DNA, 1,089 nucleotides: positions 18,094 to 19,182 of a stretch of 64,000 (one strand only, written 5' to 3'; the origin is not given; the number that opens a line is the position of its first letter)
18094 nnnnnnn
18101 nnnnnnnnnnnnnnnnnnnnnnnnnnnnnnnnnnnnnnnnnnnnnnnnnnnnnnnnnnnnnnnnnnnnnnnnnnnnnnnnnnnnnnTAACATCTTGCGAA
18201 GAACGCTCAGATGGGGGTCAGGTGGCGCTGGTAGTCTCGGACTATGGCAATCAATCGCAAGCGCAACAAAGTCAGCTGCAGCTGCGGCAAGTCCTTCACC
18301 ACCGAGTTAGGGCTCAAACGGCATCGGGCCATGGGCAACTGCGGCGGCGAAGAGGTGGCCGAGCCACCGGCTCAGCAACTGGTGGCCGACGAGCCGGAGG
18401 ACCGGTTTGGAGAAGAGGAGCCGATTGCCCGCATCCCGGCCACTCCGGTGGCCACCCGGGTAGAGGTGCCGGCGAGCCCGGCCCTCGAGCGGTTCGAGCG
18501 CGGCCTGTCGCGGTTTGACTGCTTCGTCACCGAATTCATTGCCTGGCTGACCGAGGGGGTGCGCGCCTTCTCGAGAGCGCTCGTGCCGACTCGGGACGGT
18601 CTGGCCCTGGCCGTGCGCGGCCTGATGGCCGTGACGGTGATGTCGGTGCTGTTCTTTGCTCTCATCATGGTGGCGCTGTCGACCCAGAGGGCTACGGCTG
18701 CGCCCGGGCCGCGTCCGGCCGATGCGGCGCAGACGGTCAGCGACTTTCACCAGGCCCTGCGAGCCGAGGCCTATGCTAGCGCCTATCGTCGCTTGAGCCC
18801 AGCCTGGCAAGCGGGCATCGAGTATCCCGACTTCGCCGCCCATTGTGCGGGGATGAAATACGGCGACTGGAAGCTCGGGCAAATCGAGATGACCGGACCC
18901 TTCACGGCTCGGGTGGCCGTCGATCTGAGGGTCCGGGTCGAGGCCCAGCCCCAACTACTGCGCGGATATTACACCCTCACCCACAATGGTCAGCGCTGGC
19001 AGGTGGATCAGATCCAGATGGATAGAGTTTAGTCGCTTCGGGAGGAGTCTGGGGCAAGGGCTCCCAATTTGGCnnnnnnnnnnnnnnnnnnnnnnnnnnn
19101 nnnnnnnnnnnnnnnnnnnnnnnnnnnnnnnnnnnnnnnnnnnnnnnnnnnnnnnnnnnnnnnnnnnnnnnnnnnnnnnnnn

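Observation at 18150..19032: Eukaryote-type C2HC zinc finger at the N-terminus of a bacterial single-pass membrane protein, behind a sigma54-like promoter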

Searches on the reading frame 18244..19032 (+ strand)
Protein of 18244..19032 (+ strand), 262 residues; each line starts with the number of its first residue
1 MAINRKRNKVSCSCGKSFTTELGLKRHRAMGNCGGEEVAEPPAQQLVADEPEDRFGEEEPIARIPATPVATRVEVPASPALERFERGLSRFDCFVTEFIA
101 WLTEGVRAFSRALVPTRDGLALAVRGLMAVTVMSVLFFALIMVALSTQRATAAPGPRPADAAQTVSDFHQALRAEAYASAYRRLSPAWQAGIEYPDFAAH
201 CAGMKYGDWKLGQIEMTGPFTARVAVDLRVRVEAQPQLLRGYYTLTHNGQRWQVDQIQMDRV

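Call 3: search_protein_families(library=pfam, proteins=[window:18244-19032:+], max_evalue=1)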
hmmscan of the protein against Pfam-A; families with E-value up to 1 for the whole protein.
window:18244-19032:+ (262 aa): 3 families
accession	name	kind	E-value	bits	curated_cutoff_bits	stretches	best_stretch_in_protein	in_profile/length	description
PF03563.18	Bunya_G2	-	0.023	14.4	25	1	10-37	248-275/281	Bunyavirus glycoprotein G2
PF16622.11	zf-C2H2_11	-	0.21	11.7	27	1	12-28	8-24/29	zinc-finger C2H2-type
PF00096.32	zf-C2H2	-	0.24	12.4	25.2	1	14-28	6-20/23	Zinc finger, C2H2 type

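Call 4: search_protein_families(library=ncbifam, proteins=[window:18244-19032:+], max_evalue=1)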
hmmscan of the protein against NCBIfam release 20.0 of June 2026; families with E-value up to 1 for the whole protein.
window:18244-19032:+ (262 aa): 1 family
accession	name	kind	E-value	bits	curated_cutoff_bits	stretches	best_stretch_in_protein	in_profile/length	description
NF051431.1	Rv0361_Cterm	subfamily_domain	0.12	12.6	37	1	127-182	6-59/140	Rv0361 family membrane protein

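Call 5: find_homologous_proteins(query=window:18244-19029:+, max_evalue=0.01)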
Query window:18244-19029:+ (262 aa): 3 proteins with E <= 0.01 among 2851 candidates.
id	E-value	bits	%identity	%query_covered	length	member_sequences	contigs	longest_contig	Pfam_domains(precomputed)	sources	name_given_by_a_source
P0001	2.4e-172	589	100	100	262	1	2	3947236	-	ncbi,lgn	ncbi:MAG: hypothetical protein AB7S38_10760 [Vulcanimicrobiota bacterium]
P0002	7.7e-150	515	88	100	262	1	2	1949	-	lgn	-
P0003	4.3e-86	307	77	67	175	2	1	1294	-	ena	-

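Call 13: search_protein_representatives(protein=window:18244-19029:+)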
Query: 262 residues. Proteins with E-value up to 0.001 (for the whole library): 40; up to 1e-10: 14; up to 1e-30: 2. The best 40 are listed.
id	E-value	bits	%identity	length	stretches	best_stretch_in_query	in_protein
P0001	7.8e-173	589.1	100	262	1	1-262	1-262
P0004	2.4e-37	145.3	37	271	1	7-257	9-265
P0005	4.2e-21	92.1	33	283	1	5-256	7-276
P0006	4.4e-21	92.0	34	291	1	5-256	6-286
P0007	1.3e-17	80.6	30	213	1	83-259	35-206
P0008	1.8e-16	76.9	30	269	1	5-259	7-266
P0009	4.9e-16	75.5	34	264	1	6-253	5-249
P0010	1.0e-14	71.1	32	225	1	81-260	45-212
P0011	2.8e-14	69.7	36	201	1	126-255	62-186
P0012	4.3e-14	69.1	32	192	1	76-254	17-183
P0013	7.5e-14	68.3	33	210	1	61-256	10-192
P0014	1.4e-13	67.4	35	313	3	153-256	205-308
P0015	1.1e-11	61.3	32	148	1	130-262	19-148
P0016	1.7e-11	60.6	30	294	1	6-255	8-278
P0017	1.2e-08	51.3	24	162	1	129-259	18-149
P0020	1.5e-07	47.7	29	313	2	148-259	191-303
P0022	2.1e-07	47.2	31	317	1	44-259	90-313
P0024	6.5e-07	45.6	27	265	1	9-226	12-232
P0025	9.4e-07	45.1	30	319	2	134-255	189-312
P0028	8.3e-06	42.0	25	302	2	148-261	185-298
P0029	1.6e-05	41.1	30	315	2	162-256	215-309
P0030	2.2e-05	40.6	39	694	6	10-49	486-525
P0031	2.7e-05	40.3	30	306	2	1-95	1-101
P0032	2.8e-05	40.2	25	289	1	8-256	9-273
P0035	1.1e-04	38.3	28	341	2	160-259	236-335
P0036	1.2e-04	38.2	29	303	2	150-255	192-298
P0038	2.4e-04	37.2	35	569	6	2-83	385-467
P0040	3.1e-04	36.8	34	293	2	49-258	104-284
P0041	4.4e-04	36.3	29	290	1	10-256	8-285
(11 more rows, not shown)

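Call 20: find_related_loci(query=A3, collection=genome_contigs, flank=10000)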
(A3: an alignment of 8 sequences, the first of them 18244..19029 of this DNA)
Query A3 (262 aa) in genome_contigs; peptide patterns used: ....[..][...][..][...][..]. (x = any residue, [..] = any of these).
8 stretches matched a pattern; 2 encode a relative of the query (tblastn E <= 1e-3); 2 distinct loci.
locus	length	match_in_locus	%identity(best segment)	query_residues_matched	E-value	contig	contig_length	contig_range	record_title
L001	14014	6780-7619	34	1-255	2e-36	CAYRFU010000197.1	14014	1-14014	MAG TPA_asm: uncultured Burkholderiales bacterium isolate SRP141376_co3_146 genome assembly, contig: NODE_11973_length_1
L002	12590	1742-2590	27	1-260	3e-18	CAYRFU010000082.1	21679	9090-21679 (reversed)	MAG TPA_asm: uncultured Burkholderiales bacterium isolate SRP141376_co3_146 genome assembly, contig: NODE_6482_length_21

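Call 24: search_protein_families(library=pfam, proteins=[L001:3118-4482:+, L001:4547-6097:+, L001:6178-6693:+, L001:7640-8014:+, L001:8011-9099:+, L002:509-1633:+, L002:2662-3102:+, L002:3108-4175:-, L002:4161-8099:+, L001:9835-10698:+], max_evalue=0.001)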
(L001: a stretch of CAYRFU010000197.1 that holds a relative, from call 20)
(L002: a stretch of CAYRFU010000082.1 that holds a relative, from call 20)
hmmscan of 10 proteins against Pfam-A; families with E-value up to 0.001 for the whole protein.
L001:3118-4482:+ (454 aa): 2 families
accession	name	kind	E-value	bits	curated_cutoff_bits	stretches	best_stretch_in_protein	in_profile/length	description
PF00581.25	Rhodanese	-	1.3e-15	58.1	22.2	1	372-449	10-100/102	Rhodanese-like domain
PF00753.33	Lactamase_B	-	4.2e-15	56.6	22.7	1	12-194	5-196/196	Metallo-beta-lactamase superfamily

L001:4547-6097:+ (516 aa): 8 families
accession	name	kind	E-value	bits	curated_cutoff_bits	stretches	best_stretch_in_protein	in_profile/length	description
PF21688.3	FAD-depend_C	-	3.3e-67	227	27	1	269-462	2-197/197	FAD-dependent protein, C-terminal domain-like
PF01266.30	DAO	-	1.6e-12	48.1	27.9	1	196-280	152-236/353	FAD dependent oxidoreductase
PF00890.30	FAD_binding_2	-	3.2e-08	33.6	20.4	1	83-117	1-35/414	FAD binding domain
PF03486.20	HI0933_like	-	4.4e-08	33.3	50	0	83-115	2-34/244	HI0933-like protein Rossmann domain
PF07992.20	Pyr_redox_2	-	3.5e-07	30.4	26.1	1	83-253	2-114/291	Pyridine nucleotide-disulphide oxidoreductase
PF01134.28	GIDA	-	6.4e-07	29.2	22.1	0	212-249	114-151/391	Glucose inhibited division protein A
PF13738.12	Pyr_redox_3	-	7.9e-06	25.8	30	0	85-114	1-31/305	Pyridine nucleotide-disulphide oxidoreductase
PF01494.25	FAD_binding_3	-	0.0001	22.1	22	1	83-118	3-38/349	FAD binding domain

L001:6178-6693:+ (171 aa): 1 family
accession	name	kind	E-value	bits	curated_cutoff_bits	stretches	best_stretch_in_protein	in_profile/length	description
PF07813.17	LTXXQ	-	3.9e-05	24.7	24.3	0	24-96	2-73/100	LTXXQ motif family protein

L001:7640-8014:+ (124 aa): 1 family
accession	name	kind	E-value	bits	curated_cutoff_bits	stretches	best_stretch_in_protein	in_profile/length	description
PF09685.15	DUF4870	-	1.3e-09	38.4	25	1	11-121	5-105/107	Domain of unknown function (DUF4870)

L001:8011-9099:+ (362 aa): 1 family
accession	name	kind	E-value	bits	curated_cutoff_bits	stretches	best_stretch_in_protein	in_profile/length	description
PF00474.23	SSF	-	8.7e-24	84.6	22.8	1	33-291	1-258/406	Sodium:solute symporter family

L002:509-1633:+ (374 aa): 3 families
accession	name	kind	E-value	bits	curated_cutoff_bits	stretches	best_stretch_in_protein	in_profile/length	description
PF06559.16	DCD_N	-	3.9e-52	176.9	21.4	1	11-172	2-163/164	2'-deoxycytidine 5'-triphosphate deaminase (DCD) N-terminal domain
PF22569.1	DCD_C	-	1.1e-49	168.8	22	1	185-368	9-192/192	2'-deoxycytidine 5'-triphosphate deaminase (DCD), C-terminal domain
PF22769.1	DCD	-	3.3e-47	160.8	27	2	16-169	4-150/153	dCTP deaminase-like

L002:2662-3102:+ (146 aa): 2 families
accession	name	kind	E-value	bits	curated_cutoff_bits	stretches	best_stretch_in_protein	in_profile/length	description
PF00903.31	Glyoxalase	-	1.4e-20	74.3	20.6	1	4-124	3-121/121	Glyoxalase/Bleomycin resistance protein/Dioxygenase superfamily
PF13669.12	Glyoxalase_4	-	1.5e-08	35.3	27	1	5-109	2-101/109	Glyoxalase/Bleomycin resistance protein/Dioxygenase superfamily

L002:3108-4175:- (355 aa): 1 family
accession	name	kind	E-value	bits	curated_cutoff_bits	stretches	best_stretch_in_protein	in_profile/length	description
PF00082.27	Peptidase_S8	-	9.7e-09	35.4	21.8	1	113-336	108-288/288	Subtilase family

L002:4161-8099:+ (1312 aa): 0 families

L001:9835-10698:+ (287 aa): 1 family
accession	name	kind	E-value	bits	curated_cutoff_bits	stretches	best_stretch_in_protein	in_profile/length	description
PF00899.27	ThiF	-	8.1e-41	140.2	28.1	1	37-281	8-198/238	ThiF family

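Call 25: find_homologous_proteins(query=A2, max_evalue=0.001)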
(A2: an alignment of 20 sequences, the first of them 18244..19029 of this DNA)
Query A2 (20 sequences) (262 aa, profile of the alignment): 4 proteins with E <= 0.001 among 8000 candidates.
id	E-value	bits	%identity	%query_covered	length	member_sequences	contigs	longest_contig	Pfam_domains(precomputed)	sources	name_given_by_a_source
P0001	4.0e-76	275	100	100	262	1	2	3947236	-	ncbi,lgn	ncbi:MAG: hypothetical protein AB7S38_10760 [Vulcanimicrobiota bacterium]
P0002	9.5e-76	273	88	100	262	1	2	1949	-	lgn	-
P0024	2.1e-62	230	26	88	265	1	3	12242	-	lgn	-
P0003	1.9e-47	181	77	67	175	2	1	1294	-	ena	-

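Call 26: find_related_loci(query=A3, collection=metagenome_contigs, flank=10000)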
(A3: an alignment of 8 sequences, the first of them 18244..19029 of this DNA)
Query A3 (262 aa) in metagenome_contigs; peptide patterns used: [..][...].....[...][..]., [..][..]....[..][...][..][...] (x = any residue, [..] = any of these).
226 stretches matched a pattern; 5 encode a relative of the query (tblastn E <= 1e-3); 5 distinct loci.
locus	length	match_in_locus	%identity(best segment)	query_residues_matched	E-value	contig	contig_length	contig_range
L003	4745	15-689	28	1-187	1e-7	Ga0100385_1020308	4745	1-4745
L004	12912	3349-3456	47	1-36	1e-6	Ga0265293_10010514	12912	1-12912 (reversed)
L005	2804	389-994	26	1-186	1e-6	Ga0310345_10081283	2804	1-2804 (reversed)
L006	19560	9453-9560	47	1-36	1e-6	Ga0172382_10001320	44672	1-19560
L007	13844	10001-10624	26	1-186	3e-6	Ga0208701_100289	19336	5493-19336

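Call 27: find_encoding_contigs(protein=P0024, flank=10000)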
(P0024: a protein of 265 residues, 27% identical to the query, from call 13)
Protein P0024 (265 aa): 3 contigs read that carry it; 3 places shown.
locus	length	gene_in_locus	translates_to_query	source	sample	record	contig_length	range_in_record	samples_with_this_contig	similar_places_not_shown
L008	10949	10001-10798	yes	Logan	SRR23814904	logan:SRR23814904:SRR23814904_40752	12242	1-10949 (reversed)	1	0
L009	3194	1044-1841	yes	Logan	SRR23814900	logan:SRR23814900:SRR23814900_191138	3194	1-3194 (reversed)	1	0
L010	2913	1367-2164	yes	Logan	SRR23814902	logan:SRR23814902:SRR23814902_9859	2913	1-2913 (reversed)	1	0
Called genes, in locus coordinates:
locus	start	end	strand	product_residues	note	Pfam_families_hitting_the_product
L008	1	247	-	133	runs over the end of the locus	-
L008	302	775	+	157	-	-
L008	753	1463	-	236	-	PF04542:Sigma70_r2, PF08281:Sigma70_r4_2, PF04545:Sigma70_r4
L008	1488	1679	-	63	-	-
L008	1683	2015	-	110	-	PF00543:P-II (weak)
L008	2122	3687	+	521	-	PF01636:APH (weak), PF06414:Zeta_toxin, PF13671:AAA_33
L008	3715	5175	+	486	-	PF00171:Aldedh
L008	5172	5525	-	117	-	PF07238:PilZ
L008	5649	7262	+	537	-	PF00999:Na_H_Exchanger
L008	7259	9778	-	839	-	PF09137:Glucodextran_N, PF00723:Glyco_hydro_15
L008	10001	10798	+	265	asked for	-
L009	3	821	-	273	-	?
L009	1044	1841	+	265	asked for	-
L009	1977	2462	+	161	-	-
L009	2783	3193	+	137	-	?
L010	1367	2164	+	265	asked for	-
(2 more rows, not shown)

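Call 32: search_protein_families(library=pfam, alignment_id=A2, max_evalue=1)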
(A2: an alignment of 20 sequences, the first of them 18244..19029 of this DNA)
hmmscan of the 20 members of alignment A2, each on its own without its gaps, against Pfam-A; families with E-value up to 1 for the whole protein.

A. member 1, window:18244-19029:+ (262 aa): 3 families
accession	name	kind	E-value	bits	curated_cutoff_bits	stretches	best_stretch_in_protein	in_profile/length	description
PF03563.18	Bunya_G2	-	0.023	14.4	25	1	10-37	248-275/281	Bunyavirus glycoprotein G2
PF16622.11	zf-C2H2_11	-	0.21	11.7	27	1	12-28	8-24/29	zinc-finger C2H2-type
PF00096.32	zf-C2H2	-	0.24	12.4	25.2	1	14-28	6-20/23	Zinc finger, C2H2 type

B. families by the number of members that match (of 20 scanned): 24 families
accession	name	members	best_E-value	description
PF16622.11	zf-C2H2_11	14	0.00044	zinc-finger C2H2-type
PF00096.32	zf-C2H2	10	0.0027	Zinc finger, C2H2 type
PF17283.8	Zn_ribbon_SprT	7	0.04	SprT-like zinc ribbon domain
PF22992.2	C2CH-4th_BIRD-IDD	4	0.026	BIRD-IDD transcription factor, fourth C2HC zinc finger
PF13912.12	zf-C2H2_6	2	0.0055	C2H2-type zinc finger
PF24761.1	C2H2_ASCIZ_4th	2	0.0072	ASCIZ forth C2H2 zinc finger domain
PF13894.12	zf-C2H2_4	2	0.013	C2H2-type zinc finger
PF03563.18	Bunya_G2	2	0.022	Bunyavirus glycoprotein G2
PF13026.12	DUF3887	2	0.024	Protein of unknown function (DUF3887)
PF23118.1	zf-C2H2_STOP2_C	2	0.093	STOP2-like, C2H2-type zinc finger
PF12756.13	zf-C2H2_2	2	0.11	C2H2 type zinc-finger (2 copies)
PF23104.1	Zf-C2H2_ZNF451_6th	1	0.00015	Sixth Zinc fingers C2H2 type, ZNF451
PF14348.11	DUF4400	1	0.0038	Domain of unknown function (DUF4400)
PF23447.1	DUF7128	1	0.023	Domain of unknown function (DUF7128)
PF05223.17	MecA_N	1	0.027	NTF2-like N-terminal transpeptidase domain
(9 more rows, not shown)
